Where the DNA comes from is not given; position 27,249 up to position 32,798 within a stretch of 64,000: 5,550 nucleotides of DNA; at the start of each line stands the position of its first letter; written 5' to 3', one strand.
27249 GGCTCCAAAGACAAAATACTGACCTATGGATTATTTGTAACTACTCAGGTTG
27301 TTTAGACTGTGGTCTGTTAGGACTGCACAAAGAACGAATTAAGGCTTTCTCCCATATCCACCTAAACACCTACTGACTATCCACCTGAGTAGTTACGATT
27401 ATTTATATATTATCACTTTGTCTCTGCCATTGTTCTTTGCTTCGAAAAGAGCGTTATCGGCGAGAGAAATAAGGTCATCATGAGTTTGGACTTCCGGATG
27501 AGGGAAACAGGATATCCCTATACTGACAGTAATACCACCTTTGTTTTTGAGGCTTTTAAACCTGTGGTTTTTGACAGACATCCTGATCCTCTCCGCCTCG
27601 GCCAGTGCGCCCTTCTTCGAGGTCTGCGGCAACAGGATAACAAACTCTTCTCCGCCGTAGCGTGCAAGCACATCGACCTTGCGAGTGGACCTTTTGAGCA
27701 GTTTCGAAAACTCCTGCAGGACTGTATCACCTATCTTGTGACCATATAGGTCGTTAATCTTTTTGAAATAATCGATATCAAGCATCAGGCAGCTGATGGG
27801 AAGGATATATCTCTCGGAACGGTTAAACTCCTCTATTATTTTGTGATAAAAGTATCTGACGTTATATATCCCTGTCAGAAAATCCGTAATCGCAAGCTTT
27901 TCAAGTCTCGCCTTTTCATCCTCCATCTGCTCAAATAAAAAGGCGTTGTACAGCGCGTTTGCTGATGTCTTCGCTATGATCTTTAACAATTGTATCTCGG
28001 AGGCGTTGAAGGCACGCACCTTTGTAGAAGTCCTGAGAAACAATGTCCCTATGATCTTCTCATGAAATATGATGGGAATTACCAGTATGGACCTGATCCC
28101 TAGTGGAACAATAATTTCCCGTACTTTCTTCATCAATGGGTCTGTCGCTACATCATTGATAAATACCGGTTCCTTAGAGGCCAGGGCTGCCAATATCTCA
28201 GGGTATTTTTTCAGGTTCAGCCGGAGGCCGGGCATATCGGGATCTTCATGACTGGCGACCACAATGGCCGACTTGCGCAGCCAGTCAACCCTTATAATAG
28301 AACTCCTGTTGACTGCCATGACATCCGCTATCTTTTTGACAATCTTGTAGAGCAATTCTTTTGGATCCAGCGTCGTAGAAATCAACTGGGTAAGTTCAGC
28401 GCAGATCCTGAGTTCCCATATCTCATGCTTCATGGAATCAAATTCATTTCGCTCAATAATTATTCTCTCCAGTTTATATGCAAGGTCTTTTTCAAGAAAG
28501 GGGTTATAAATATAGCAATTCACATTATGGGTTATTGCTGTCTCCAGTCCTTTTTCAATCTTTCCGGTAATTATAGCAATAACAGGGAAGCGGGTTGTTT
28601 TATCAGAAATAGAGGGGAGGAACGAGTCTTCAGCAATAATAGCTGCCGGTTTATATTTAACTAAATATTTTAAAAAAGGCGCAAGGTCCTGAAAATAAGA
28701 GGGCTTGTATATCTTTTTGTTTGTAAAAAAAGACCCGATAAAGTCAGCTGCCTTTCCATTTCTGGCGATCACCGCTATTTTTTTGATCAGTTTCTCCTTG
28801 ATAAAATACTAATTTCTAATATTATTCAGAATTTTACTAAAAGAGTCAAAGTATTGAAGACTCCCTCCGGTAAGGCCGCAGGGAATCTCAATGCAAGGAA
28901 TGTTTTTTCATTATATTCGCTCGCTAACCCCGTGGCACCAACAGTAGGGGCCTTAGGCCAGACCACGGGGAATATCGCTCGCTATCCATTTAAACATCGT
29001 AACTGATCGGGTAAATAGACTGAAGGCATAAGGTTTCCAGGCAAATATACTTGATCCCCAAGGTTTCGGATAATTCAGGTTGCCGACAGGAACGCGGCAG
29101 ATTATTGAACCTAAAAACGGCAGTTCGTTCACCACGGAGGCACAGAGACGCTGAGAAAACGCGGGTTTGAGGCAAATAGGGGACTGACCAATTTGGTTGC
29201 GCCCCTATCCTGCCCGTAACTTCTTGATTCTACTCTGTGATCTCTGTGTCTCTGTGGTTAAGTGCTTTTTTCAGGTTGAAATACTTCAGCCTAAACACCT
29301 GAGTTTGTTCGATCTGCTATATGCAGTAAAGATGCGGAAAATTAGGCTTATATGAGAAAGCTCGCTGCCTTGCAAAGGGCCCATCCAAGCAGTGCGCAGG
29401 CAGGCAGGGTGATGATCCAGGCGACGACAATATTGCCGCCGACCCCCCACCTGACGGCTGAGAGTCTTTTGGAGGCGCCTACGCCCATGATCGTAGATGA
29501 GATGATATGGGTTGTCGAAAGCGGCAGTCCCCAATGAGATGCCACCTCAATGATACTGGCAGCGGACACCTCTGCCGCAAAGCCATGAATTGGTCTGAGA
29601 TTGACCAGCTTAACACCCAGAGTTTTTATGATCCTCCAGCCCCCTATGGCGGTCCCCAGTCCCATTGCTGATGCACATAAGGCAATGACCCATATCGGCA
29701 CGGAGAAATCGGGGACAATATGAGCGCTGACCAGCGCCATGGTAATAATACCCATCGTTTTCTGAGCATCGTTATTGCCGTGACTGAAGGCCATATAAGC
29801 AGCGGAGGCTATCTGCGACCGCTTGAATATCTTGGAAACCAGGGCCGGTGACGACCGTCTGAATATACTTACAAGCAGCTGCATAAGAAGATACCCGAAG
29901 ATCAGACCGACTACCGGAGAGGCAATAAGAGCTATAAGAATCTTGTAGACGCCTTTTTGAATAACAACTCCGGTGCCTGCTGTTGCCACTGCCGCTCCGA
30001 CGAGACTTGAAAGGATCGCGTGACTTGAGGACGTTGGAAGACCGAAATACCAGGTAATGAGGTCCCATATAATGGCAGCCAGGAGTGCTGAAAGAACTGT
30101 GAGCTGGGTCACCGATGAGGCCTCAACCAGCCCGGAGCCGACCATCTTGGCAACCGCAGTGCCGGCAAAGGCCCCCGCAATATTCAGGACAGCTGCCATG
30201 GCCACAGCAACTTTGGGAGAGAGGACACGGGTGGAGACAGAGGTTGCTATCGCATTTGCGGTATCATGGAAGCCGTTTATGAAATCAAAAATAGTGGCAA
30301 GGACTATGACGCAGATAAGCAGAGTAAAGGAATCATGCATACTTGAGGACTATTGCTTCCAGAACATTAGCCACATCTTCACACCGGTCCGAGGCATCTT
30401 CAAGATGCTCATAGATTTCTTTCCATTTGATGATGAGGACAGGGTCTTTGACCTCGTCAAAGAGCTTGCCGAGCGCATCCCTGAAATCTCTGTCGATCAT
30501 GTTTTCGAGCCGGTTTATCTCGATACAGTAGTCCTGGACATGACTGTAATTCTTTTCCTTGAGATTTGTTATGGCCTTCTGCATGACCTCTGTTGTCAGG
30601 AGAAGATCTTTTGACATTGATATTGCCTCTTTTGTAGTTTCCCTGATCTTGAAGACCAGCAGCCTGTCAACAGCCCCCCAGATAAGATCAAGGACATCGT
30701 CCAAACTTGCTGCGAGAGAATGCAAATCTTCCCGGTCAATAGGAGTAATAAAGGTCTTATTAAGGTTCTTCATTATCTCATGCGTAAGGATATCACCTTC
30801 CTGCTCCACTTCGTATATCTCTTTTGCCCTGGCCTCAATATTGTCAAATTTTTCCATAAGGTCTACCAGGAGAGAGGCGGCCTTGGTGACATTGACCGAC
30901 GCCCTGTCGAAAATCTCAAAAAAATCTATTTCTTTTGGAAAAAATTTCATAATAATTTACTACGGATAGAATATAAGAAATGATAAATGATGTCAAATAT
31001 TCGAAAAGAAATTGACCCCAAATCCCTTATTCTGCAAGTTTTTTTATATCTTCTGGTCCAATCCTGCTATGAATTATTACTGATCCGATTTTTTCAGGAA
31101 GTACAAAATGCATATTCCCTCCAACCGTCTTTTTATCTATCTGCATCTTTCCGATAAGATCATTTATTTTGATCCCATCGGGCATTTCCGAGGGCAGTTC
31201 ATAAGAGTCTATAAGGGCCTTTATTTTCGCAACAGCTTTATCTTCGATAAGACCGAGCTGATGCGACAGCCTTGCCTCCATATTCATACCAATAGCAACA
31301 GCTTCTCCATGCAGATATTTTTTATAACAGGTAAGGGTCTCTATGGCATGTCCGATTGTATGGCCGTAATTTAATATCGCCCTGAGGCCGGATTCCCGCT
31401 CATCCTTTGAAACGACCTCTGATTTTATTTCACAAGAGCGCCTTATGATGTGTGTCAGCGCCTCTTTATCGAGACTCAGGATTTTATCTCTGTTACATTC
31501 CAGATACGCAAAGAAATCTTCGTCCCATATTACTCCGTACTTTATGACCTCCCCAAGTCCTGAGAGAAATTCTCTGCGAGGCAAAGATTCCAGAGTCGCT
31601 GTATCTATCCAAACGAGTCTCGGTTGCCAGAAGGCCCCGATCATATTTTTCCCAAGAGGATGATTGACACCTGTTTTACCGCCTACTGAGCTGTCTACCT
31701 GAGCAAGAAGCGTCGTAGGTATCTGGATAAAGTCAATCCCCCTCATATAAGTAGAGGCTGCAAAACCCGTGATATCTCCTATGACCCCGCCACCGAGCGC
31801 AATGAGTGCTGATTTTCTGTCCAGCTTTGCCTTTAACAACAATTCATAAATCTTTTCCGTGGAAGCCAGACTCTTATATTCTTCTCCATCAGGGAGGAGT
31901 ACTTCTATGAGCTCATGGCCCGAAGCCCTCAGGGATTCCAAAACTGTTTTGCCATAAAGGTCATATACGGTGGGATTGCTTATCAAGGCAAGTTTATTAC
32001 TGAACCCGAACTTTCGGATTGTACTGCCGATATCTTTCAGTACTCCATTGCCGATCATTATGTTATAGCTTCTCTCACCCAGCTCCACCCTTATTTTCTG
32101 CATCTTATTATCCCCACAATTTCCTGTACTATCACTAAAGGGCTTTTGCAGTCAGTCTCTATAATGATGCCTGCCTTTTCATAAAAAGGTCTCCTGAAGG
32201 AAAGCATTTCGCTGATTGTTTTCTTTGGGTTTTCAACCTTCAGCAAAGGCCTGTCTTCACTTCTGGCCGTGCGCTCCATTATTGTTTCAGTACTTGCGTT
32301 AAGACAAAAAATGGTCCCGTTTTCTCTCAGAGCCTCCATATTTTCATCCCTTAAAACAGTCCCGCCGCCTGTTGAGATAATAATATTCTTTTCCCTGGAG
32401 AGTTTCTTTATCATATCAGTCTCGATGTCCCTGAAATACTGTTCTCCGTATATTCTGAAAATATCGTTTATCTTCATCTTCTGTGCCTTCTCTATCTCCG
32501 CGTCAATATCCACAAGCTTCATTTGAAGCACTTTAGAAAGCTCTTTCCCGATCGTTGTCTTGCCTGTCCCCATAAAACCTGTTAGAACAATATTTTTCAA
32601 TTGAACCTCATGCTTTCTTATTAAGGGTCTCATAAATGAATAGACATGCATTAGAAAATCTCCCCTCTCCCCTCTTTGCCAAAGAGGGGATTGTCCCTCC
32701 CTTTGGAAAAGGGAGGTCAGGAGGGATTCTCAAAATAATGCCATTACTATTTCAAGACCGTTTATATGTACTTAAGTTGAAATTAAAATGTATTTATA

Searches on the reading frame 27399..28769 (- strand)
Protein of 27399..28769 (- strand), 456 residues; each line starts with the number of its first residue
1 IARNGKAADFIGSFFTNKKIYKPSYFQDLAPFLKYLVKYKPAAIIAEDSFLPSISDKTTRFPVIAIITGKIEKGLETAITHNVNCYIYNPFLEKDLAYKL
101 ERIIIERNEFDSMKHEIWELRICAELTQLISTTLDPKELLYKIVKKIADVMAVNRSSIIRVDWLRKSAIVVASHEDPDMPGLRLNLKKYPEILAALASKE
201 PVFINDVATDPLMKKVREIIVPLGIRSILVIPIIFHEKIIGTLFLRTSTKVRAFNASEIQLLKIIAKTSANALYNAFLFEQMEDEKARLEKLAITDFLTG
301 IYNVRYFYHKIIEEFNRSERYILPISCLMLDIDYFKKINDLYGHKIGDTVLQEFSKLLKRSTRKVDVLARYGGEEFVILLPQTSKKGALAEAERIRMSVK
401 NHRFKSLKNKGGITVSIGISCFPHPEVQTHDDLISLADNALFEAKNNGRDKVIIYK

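Call 29: search_protein_families(library=ncbifam, proteins=[window:27399-28769:-], max_evalue=0.00001)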
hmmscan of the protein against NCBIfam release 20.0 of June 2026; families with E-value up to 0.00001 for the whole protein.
window:27399-28769:- (456 aa): 22 families
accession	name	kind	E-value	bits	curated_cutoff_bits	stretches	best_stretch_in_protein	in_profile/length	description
TIGR00254.1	GGDEF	domain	3.1e-53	179.9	37.4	1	289-454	1-166/168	diguanylate cyclase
NF041606.1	dguan_cyc_DgcA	equivalog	3.4e-51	174.2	370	1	219-454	114-338/340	diguanylate cyclase DgcA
NF007135.0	PRK09581.1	equivalog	1e-50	172.9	474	1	288-454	287-454/457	PleD family two-component system response regulator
NF038266.1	diguan_SiaD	equivalog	7.1e-47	159.9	290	1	280-452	81-252/252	biofilm regulation diguanylate cyclase SiaD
NF047654.1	DiguCycDgcRLepto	equivalog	1.2e-43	149.1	500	1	274-453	117-294/295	diguanylate cyclase DgcR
NF007380.0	PRK09894.1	equivalog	2.8e-42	145.1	256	1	279-455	115-287/296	diguanylate cyclase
NF051473.1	DigCycDgcsShew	equivalog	6.1e-36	124.3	400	1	254-451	103-287/291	diguanylate cyclase DgcS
NF007423.1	PRK09966.1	equivalog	4.6e-33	114.7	325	1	280-445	226-390/390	diguanylate cyclase DgcN/YfiN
NF011955.1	PRK15426.1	equivalog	2e-31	108.8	408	1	286-454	391-560/564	cellulose biosynthesis regulator diguanylate cyclase DgcQ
NF047872.1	GGDEF_GdpS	equivalog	9.4e-30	104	400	1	259-453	150-348/355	GGDEF domain-containing protein GdpS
NF045675.1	PhdiestaseDibA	equivalog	1.5e-28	99.6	980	1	284-455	194-364/623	phosphodiesterase DibA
NF053781.1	cdiGMPphdstlr2612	equivalog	5.2e-28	97.3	1600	2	287-454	834-1001/1268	Tlr1612 family c-di-GMP phosphodiesterase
NF007599.0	PRK10245.1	equivalog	8.1e-28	96.9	402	1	281-452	198-367/371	diguanylate cyclase AdrA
NF007298.0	PRK09776.1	equivalog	3e-27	94.9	1135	1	288-456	679-846/1111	diguanylate cyclase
NF007474.0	PRK10060.1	equivalog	8.7e-27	93.6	782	1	286-455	230-395/663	cyclic di-GMP phosphodiesterase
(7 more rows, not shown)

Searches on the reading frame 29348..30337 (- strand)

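Call 29: search_protein_families(library=ncbifam, proteins=[window:29348-30337:-], max_evalue=0.00001)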
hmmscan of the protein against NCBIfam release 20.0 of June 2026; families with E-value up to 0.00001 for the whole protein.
window:29348-30337:- (329 aa): 2 families
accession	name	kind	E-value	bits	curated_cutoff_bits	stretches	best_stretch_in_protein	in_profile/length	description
NF033774.1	phos_trans_PitA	exception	6.9e-46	156.9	800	2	6-155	15-177/498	inorganic phosphate transporter PitA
NF053884.1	SulfPermCysPBac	equivalog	8.4e-19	67.6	400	1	9-312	4-302/354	sulfate permease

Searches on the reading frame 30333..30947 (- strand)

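Call 29: search_protein_families(library=ncbifam, proteins=[window:30333-30947:-], max_evalue=0.00001)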
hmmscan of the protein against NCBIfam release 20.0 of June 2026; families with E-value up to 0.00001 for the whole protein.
window:30333-30947:- (204 aa): 1 family
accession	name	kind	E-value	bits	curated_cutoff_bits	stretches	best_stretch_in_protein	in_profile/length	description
TIGR00153.1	TIGR00153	hypoth_equivalog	7.2e-16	58.5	104.3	1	19-202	22-215/217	TIGR00153 family protein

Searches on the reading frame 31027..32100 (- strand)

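Call 29: search_protein_families(library=ncbifam, proteins=[window:31027-32100:-], max_evalue=0.00001)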
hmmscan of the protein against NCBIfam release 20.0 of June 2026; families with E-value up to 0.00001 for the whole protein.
window:31027-32100:- (357 aa): 7 families
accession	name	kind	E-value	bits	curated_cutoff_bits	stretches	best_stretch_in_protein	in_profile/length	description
TIGR01357.1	aroB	equivalog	4e-127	424.2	305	1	12-353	1-340/344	3-dehydroquinate synthase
TIGR04425.1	P_lya_rel_AroB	hypoth_equivalog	2.7e-78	263.4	400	1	26-353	18-338/348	AroB-related putative sugar phosphate phospholyase (cyclizing)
NF010627.0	PRK14021.1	equivalog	7.5e-72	242.4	565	1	11-342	188-523/542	bifunctional shikimate kinase/3-dehydroquinate synthase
NF004852.0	PRK06203.1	equivalog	3.9e-60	203.8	333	1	67-342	92-374/407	3-dehydroquinate synthase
NF010556.0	PRK13951.1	equivalog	7.1e-51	173.6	560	1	67-328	209-463/492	bifunctional shikimate kinase AroK/3-dehydroquinate synthase AroB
NF002022.0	PRK00843.1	equivalog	3.4e-17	62.4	413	1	13-187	13-174/350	NAD(P)-dependent glycerol-1-phosphate dehydrogenase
NF006941.0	PRK09423.1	subfamily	1.8e-11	43.5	336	1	15-185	12-172/367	glycerol dehydrogenase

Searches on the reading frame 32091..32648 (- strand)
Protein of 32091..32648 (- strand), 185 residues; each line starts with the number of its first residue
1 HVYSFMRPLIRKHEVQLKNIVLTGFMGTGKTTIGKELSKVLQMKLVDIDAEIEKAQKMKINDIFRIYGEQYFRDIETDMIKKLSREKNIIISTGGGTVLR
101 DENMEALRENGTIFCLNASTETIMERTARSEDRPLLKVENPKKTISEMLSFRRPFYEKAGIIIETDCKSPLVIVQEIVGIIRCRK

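Call 36: search_protein_families(library=ncbifam, proteins=[window:32091-32648:-], max_evalue=1e-8)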
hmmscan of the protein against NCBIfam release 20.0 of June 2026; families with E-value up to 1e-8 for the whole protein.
window:32091-32648:- (185 aa): 12 families
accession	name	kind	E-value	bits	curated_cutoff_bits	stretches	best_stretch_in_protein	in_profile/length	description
NF010553.0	PRK13947.1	equivalog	1.7e-55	187.9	204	1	17-179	1-163/173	shikimate kinase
NF010552.0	PRK13946.1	equivalog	2.9e-51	173.9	186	1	14-182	20-188/198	shikimate kinase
NF010554.0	PRK13948.1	equivalog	1.3e-48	165.1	217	1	19-178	12-170/192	shikimate kinase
NF003456.0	PRK05057.1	equivalog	2.1e-38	131.9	195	1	16-181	3-170/173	shikimate kinase AroK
NF010556.0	PRK13951.1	equivalog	3.9e-35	121.6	560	1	19-159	2-138/492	bifunctional shikimate kinase AroK/3-dehydroquinate synthase AroB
NF010555.0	PRK13949.1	equivalog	2.5e-34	118.9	180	1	18-167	2-155/175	shikimate kinase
NF040667.1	hom_kin_desulfo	exception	7.2e-31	107.3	197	1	19-178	2-159/163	homoserine kinase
NF002988.0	PRK03731.1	equivalog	1.3e-30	106.4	161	1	18-182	3-169/174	shikimate kinase AroL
NF010627.0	PRK14021.1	equivalog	1.2e-26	93.3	565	1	18-182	7-175/542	bifunctional shikimate kinase/3-dehydroquinate synthase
NF006015.0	PRK08154.1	subfamily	2.5e-26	92.6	204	1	13-181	132-302/314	anaerobic benzoate catabolism transcriptional regulator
NF006610.0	PRK09169.1-4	subfamily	3.2e-25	87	4299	1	18-164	2866-3012/3056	hypothetical protein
NF001866.0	PRK00625.1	equivalog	1.4e-16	61.1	142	1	18-129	1-115/173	shikimate kinase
